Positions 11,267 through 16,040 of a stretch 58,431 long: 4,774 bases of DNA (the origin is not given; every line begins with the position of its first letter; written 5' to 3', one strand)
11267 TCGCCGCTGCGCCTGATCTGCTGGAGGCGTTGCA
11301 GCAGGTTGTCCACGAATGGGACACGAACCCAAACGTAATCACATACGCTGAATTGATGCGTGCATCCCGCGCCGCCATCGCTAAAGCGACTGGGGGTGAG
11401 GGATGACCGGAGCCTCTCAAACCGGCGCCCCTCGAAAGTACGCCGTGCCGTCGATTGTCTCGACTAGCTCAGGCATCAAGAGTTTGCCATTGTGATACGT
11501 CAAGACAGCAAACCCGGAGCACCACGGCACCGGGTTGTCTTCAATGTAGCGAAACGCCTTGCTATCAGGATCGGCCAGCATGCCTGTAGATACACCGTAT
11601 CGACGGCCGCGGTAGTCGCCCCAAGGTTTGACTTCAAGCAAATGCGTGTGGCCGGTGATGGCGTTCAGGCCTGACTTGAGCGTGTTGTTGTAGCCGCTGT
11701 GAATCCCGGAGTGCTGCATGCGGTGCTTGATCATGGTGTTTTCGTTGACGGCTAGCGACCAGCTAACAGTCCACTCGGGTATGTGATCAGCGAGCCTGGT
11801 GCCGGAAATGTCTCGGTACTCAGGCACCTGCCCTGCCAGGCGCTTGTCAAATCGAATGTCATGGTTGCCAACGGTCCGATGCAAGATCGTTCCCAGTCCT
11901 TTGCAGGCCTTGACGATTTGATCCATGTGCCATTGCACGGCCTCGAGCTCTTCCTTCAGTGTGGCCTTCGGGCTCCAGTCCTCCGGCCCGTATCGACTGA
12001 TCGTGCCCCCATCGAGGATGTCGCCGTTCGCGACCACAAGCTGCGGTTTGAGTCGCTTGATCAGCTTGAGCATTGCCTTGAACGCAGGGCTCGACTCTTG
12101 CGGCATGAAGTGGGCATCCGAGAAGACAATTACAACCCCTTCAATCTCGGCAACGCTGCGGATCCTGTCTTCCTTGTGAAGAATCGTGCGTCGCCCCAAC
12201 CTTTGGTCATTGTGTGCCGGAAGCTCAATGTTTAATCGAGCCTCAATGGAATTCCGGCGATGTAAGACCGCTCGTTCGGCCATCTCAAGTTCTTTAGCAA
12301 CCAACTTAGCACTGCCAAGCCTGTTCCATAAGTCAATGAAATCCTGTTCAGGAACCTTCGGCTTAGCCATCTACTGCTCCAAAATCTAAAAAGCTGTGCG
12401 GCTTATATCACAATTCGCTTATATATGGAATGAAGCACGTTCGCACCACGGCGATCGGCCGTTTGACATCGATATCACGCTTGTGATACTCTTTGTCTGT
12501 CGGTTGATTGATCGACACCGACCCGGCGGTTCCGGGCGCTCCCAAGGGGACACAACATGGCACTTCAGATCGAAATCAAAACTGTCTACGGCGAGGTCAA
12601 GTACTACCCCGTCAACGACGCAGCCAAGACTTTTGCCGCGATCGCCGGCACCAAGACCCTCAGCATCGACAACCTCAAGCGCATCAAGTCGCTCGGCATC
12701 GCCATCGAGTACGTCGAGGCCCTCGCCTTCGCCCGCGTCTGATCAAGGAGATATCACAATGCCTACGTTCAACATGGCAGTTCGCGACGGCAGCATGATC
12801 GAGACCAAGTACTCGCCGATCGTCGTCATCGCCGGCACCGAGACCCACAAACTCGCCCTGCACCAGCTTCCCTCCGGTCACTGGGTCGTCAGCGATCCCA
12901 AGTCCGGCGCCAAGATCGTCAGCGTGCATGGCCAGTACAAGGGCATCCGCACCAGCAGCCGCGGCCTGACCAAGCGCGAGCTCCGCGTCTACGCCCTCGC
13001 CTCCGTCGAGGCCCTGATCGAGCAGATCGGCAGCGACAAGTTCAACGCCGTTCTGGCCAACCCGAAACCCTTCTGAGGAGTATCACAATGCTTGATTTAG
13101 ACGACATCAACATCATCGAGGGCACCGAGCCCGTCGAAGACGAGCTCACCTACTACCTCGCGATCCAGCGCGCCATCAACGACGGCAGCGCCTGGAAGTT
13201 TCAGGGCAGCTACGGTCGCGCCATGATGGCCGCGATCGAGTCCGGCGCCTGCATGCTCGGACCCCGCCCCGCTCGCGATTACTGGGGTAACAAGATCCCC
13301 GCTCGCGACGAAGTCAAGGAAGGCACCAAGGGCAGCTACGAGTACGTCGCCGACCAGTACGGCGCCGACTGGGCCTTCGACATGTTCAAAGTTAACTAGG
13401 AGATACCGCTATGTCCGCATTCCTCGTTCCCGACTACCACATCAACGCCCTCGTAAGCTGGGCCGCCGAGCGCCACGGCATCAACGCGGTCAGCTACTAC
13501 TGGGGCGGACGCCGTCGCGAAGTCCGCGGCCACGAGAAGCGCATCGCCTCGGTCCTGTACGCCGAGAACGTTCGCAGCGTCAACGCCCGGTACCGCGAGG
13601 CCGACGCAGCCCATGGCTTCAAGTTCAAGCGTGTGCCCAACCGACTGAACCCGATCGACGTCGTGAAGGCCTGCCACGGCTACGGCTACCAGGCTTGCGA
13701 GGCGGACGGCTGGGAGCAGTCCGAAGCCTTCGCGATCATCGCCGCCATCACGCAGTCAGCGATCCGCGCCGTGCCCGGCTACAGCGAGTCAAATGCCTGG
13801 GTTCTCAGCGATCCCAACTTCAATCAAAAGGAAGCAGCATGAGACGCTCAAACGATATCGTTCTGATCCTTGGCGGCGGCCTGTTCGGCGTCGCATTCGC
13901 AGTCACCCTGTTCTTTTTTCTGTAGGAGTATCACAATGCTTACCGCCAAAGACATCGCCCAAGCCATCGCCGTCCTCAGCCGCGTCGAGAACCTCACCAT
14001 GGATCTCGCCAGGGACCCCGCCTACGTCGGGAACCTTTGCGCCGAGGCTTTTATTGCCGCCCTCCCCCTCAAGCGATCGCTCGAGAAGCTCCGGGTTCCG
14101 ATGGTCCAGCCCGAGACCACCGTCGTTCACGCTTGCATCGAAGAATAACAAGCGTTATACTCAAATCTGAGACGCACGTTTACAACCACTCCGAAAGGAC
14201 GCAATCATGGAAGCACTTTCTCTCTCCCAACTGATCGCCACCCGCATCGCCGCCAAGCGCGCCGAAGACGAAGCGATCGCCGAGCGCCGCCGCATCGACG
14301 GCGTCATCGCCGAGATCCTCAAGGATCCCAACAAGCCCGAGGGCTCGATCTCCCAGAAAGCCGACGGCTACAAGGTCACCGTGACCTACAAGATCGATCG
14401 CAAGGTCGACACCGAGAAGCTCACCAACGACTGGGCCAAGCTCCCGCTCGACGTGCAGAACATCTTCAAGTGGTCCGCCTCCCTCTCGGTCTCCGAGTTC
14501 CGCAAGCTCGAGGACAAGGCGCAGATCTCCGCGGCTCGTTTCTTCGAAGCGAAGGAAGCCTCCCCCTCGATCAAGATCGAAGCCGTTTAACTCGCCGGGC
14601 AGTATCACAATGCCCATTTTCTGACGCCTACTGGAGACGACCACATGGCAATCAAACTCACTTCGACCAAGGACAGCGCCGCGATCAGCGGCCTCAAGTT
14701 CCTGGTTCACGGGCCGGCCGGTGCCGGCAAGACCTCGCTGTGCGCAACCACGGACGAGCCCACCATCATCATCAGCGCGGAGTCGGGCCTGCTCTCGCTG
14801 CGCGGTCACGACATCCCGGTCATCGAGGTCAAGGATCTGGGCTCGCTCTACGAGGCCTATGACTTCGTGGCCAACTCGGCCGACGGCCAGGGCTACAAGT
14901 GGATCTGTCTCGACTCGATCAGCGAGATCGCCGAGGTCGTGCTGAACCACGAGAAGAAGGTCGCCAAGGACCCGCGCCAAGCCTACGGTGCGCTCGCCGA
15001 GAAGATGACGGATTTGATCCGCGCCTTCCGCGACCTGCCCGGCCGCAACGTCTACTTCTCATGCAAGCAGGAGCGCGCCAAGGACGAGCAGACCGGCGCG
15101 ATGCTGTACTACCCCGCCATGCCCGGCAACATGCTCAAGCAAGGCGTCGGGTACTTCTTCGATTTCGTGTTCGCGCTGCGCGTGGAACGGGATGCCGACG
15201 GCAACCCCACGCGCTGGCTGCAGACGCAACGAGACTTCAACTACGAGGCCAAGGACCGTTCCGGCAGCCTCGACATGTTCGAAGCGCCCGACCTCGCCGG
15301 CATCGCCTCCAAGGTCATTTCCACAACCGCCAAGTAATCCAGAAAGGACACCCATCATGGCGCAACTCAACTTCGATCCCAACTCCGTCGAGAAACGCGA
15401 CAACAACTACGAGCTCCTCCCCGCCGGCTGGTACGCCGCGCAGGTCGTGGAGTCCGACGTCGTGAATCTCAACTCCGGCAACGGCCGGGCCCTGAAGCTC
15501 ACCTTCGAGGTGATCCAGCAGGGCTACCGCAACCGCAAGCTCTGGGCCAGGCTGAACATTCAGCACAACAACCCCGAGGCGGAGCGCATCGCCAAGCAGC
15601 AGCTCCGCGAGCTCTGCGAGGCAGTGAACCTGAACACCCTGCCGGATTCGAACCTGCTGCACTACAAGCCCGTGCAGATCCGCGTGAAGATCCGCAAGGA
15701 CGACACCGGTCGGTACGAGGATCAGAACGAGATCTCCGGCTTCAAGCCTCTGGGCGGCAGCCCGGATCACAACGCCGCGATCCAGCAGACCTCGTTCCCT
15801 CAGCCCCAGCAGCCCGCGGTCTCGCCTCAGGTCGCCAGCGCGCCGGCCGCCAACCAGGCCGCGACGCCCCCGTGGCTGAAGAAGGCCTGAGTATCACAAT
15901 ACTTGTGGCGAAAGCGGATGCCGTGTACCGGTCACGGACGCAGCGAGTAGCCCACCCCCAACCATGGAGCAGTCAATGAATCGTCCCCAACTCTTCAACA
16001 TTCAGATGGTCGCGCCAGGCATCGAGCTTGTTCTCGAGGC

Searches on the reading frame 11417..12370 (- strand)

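Call 15: search_protein_families(library=phrogs, proteins=[window:11417-12370:-])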
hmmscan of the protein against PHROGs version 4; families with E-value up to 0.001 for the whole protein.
window:11417-12370:- (317 aa): 2 families
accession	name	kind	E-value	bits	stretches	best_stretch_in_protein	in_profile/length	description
phrog_221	-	other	2.8e-20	73.9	1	75-309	109-352/367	metallo-phosphoesterase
phrog_20266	-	other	8.7e-07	29.1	1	95-182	191-275/450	metallo-phosphoesterase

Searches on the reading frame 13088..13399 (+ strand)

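Call 79: search_protein_families(library=phrogs, max_evalue=0.01, proteins=[window:13088-13399:+])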
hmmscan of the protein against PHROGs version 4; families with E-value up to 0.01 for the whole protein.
window:13088-13399:+ (103 aa): 1 family
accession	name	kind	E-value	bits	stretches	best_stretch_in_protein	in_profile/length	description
phrog_3908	-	unknown function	9.3e-05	23.2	1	27-56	29-58/74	-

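Call 87: search_protein_families(library=pfam, max_evalue=0.05, proteins=[window:13088-13399:+])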
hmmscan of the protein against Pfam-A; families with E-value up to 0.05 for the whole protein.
window:13088-13399:+ (103 aa): 1 family
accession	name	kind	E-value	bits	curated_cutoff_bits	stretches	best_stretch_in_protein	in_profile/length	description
PF24192.1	DUF7417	-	0.0035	17.5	27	1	30-53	32-55/75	Domain of unknown function (DUF7417)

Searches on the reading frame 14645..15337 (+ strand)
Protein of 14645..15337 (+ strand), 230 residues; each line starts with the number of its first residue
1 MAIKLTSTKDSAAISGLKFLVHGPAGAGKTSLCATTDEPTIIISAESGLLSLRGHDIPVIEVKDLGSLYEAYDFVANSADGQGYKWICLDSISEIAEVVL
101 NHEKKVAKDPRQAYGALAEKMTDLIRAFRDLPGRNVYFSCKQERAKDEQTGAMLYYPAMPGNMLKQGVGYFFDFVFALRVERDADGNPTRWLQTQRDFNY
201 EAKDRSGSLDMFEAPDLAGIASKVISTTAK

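Call 15: search_protein_families(library=phrogs, proteins=[window:14645-15337:+])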
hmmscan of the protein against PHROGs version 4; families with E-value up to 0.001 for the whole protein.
window:14645-15337:+ (230 aa): 3 families
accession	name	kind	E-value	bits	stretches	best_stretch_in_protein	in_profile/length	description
phrog_124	-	DNA, RNA and nucleotide metabolism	1.3e-51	177.2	1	3-218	29-248/382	Sak4-like ssDNA annealing protein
phrog_2872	-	DNA, RNA and nucleotide metabolism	9e-05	23.1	1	17-165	3-150/219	Sak4-like ssDNA annealing protein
phrog_32843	-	unknown function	0.00037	21.7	1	193-227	44-78/90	-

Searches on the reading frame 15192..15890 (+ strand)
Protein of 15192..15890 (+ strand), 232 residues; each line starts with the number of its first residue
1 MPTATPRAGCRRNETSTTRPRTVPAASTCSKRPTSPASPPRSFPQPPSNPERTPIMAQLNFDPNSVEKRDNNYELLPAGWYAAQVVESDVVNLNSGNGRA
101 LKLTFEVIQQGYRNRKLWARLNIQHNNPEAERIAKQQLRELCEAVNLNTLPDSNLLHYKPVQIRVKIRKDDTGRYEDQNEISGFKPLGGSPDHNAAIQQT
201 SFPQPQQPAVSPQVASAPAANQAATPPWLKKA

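Call 15: search_protein_families(library=phrogs, proteins=[window:15192-15890:+])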
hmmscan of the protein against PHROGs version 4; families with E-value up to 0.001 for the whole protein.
window:15192-15890:+ (232 aa): 4 families
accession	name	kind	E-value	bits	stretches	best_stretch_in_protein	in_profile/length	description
phrog_2300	-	unknown function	1.3e-46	161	1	55-230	25-201/347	-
phrog_13350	-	unknown function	2.8e-34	120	1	55-187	3-133/302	-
phrog_6015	-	DNA, RNA and nucleotide metabolism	4.2e-29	103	1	56-212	2-155/273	single strand DNA binding protein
phrog_34715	-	unknown function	1.7e-05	24.8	1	99-184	337-422/426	-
